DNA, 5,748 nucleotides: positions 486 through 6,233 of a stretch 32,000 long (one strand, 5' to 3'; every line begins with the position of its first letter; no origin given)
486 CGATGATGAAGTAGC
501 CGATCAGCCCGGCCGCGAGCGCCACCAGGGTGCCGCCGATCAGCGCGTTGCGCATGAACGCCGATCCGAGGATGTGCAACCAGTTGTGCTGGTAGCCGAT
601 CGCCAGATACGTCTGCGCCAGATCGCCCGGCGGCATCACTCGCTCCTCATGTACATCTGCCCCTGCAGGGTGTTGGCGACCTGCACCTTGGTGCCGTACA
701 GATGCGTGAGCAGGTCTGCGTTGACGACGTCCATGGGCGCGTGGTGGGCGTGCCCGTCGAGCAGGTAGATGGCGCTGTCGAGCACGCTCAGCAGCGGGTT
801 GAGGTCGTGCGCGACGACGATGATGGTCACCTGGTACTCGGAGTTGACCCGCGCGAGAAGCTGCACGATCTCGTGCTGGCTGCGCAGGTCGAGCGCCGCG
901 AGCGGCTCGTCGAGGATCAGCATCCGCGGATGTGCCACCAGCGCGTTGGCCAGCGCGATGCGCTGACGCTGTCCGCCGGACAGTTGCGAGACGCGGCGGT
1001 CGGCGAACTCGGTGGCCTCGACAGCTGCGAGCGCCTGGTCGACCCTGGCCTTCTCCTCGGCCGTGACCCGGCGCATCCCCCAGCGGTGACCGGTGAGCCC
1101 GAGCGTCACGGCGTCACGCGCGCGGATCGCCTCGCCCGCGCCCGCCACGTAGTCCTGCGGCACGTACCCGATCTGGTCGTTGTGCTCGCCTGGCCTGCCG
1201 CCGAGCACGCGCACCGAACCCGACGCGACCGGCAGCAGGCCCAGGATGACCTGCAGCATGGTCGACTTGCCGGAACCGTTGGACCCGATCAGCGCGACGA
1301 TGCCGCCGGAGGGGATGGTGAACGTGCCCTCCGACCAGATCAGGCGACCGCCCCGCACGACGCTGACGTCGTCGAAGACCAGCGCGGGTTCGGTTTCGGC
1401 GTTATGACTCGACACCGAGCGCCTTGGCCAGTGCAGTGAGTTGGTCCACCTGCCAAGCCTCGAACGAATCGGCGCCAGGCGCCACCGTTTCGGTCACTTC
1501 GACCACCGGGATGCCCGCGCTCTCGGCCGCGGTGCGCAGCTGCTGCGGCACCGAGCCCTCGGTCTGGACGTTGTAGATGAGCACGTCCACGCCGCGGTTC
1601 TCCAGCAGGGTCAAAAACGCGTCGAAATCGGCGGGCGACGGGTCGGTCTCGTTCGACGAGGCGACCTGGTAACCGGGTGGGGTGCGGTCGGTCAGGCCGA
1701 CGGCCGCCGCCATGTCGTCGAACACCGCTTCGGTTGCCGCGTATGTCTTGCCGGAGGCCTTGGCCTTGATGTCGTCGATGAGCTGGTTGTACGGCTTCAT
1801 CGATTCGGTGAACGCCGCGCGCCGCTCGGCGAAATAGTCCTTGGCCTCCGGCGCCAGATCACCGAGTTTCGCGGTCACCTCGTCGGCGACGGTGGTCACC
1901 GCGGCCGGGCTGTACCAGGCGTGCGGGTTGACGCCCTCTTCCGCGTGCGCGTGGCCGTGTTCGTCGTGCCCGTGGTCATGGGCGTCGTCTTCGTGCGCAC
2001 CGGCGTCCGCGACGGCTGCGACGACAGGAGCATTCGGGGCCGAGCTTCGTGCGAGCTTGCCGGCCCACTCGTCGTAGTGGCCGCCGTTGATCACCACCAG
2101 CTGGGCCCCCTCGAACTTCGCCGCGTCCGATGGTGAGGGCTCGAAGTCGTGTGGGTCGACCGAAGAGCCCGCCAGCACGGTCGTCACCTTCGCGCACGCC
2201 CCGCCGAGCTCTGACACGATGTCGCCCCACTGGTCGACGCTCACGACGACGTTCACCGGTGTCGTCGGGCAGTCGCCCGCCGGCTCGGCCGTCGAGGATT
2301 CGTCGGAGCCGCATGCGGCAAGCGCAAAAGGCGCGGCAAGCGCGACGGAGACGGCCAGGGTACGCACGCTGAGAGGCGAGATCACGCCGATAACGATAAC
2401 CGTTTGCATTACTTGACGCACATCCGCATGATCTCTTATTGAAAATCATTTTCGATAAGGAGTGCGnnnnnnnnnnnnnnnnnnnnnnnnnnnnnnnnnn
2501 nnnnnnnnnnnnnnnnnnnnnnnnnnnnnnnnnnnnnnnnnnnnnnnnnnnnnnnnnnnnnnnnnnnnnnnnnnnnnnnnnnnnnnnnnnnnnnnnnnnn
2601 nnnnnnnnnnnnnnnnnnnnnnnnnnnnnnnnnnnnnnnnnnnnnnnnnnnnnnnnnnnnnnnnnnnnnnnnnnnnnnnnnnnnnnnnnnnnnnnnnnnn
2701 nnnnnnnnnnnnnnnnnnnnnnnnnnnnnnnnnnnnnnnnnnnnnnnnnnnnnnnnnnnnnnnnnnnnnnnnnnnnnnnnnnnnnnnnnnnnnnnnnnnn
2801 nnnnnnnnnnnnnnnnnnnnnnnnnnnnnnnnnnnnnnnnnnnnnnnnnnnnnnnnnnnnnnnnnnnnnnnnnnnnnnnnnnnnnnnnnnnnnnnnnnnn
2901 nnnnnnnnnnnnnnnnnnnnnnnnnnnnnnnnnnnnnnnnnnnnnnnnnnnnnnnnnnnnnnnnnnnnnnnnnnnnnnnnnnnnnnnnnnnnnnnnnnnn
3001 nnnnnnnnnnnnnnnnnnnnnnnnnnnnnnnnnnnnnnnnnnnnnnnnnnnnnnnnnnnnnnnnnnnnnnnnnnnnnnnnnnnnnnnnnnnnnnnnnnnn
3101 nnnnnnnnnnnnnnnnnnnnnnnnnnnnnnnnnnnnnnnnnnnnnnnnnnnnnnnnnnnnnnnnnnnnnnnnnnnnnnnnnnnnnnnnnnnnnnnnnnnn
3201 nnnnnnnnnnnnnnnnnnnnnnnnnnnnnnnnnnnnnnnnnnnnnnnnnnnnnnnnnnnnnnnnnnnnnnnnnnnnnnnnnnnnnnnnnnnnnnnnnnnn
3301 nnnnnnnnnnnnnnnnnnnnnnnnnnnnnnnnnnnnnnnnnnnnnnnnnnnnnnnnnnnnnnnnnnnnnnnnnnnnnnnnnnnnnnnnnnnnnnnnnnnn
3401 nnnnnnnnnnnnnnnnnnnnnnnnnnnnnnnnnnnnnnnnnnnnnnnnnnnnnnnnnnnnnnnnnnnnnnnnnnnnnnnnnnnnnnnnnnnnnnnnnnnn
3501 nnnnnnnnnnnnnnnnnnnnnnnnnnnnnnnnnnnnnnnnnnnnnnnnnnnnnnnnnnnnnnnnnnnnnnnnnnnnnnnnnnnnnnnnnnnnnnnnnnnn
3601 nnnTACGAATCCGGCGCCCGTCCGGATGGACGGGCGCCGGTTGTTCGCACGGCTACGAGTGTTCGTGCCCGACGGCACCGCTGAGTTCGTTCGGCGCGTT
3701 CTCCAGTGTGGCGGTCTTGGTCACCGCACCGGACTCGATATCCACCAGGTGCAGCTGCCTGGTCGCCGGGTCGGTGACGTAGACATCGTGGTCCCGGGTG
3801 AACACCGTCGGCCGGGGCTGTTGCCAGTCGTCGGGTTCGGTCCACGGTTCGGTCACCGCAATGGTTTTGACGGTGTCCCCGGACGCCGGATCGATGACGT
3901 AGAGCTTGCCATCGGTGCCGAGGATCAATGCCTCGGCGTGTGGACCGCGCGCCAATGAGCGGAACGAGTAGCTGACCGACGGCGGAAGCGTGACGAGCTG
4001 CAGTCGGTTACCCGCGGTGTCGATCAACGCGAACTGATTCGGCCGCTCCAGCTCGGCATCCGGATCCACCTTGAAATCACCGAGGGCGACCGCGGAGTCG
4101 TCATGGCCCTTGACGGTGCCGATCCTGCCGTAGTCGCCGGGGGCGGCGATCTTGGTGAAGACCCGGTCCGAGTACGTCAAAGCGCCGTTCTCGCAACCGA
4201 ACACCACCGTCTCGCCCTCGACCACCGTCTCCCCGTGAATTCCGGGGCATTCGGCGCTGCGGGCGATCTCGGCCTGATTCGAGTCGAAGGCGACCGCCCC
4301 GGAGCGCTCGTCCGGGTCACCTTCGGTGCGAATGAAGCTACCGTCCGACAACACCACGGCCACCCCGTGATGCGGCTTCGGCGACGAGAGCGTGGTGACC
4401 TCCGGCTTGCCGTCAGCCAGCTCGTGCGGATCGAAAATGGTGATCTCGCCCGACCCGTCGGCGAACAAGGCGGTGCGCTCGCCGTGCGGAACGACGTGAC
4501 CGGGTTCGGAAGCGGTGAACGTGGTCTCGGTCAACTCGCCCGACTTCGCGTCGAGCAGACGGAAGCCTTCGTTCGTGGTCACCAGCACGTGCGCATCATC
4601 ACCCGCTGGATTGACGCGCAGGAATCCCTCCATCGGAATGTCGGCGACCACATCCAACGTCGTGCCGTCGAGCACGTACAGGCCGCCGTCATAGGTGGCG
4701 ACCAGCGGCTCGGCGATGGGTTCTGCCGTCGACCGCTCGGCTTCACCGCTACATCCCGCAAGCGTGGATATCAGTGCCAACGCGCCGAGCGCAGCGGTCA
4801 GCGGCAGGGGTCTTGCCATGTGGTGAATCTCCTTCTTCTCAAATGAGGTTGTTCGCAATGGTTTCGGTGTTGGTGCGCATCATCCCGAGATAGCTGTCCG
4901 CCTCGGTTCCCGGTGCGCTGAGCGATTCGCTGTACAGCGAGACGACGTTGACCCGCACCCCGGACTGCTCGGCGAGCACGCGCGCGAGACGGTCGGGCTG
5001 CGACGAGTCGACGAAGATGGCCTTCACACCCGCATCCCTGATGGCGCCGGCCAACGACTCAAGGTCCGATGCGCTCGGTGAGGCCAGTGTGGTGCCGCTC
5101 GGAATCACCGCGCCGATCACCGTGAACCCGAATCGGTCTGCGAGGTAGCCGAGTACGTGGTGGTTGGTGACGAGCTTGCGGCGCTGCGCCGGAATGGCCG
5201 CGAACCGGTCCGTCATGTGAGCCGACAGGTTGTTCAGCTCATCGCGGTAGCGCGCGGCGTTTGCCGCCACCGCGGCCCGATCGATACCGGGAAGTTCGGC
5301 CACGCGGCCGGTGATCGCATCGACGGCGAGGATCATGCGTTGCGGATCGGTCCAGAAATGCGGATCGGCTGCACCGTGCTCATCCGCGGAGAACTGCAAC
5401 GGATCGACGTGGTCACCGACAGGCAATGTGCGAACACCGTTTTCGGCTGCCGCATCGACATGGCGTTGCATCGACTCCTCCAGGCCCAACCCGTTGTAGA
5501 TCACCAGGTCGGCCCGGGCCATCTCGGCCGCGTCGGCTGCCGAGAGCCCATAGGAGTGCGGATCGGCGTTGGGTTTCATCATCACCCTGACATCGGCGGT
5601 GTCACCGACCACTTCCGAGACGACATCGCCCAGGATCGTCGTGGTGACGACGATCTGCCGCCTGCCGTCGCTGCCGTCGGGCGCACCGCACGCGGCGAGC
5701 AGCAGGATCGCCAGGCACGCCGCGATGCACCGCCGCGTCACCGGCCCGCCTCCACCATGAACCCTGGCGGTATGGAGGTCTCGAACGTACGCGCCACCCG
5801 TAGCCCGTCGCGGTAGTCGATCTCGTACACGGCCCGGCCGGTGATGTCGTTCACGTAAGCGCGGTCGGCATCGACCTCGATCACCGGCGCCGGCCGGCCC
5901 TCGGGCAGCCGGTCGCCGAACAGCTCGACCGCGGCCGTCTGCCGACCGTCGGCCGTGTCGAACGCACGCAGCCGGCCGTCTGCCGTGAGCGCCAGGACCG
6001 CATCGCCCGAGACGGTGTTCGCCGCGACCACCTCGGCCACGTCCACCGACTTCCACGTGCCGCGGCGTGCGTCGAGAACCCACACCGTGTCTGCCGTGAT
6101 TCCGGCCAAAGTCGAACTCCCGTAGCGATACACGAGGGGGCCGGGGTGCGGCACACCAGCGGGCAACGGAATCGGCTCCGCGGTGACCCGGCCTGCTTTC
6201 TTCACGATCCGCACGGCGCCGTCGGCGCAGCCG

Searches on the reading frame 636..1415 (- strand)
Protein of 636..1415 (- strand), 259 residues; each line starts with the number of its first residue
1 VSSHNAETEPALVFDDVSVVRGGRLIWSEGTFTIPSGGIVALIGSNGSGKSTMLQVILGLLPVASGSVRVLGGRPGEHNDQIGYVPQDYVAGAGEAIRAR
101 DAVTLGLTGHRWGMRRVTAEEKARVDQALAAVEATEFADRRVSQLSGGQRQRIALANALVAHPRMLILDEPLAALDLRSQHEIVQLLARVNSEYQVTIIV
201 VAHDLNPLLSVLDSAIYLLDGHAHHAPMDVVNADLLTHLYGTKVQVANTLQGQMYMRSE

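Call 7: search_protein_families(library=pfam, proteins=[window:636-1415:-])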
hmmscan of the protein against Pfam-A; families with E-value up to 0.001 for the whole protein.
window:636-1415:- (259 aa): 5 families
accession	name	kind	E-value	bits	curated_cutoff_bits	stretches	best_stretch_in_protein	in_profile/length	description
PF00005.33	ABC_tran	-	6.7e-31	108.1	25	1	31-173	5-137/137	ABC transporter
PF13304.12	AAA_21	-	5e-10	40.4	27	0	39-66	1-31/304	AAA domain, putative AbiEii toxin, Type IV TA system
PF02463.25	SMC_N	-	1.2e-08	35.1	40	1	37-203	24-199/220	RecF/RecN/SMC N terminal domain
PF13191.12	AAA_16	-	0.0001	23.3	32.6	1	36-199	23-167/167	AAA ATPase domain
PF13555.12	AAA_29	-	0.00018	21.6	27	1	31-61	16-46/61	P-loop containing region of AAA domain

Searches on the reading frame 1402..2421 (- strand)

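Call 7: search_protein_families(library=pfam, proteins=[window:1402-2421:-])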
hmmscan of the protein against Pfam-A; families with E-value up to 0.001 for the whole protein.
window:1402-2421:- (339 aa): 1 family
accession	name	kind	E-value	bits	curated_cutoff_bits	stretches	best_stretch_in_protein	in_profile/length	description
PF01297.22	ZnuA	-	6e-52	177.2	29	1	58-334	1-263/263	Zinc-uptake complex component A periplasmic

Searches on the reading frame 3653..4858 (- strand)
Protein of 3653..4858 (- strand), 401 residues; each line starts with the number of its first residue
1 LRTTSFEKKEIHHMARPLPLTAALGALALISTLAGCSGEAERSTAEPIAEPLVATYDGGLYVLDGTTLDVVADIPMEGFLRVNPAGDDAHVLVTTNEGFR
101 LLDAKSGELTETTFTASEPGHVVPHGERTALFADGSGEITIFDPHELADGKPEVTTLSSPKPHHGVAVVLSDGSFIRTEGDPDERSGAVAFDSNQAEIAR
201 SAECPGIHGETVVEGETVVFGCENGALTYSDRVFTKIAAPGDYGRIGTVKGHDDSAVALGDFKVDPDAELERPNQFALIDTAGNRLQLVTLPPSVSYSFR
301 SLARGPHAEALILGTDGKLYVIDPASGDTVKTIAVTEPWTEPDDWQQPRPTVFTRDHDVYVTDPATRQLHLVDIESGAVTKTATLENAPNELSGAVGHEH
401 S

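Call 7: search_protein_families(library=pfam, proteins=[window:3653-4858:-])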
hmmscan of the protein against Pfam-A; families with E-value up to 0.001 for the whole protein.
window:3653-4858:- (401 aa): 1 family
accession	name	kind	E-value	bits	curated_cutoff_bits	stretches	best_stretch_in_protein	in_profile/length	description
PF13360.13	PQQ_2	-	3.7e-05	23.9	27.6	0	308-388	118-199/233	Outer membrane protein assembly factor BamB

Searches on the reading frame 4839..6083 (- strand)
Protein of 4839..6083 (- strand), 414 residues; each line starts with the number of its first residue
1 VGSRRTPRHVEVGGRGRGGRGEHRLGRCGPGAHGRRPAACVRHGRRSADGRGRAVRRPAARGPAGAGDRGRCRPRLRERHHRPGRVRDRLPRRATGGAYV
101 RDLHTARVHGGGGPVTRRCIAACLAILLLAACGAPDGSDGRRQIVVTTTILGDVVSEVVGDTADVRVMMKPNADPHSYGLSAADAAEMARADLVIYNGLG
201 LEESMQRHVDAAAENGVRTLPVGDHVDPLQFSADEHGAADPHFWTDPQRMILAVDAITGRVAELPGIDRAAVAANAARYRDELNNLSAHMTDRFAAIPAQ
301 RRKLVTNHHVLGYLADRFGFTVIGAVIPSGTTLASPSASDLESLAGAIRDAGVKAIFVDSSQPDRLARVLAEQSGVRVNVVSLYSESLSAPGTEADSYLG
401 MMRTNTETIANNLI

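Call 7: search_protein_families(library=pfam, proteins=[window:4839-6083:-])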
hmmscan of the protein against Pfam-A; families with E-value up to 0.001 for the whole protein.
window:4839-6083:- (414 aa): 1 family
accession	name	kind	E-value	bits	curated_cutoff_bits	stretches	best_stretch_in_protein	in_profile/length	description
PF01297.22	ZnuA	-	3.9e-75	253.2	29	1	144-411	1-262/263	Zinc-uptake complex component A periplasmic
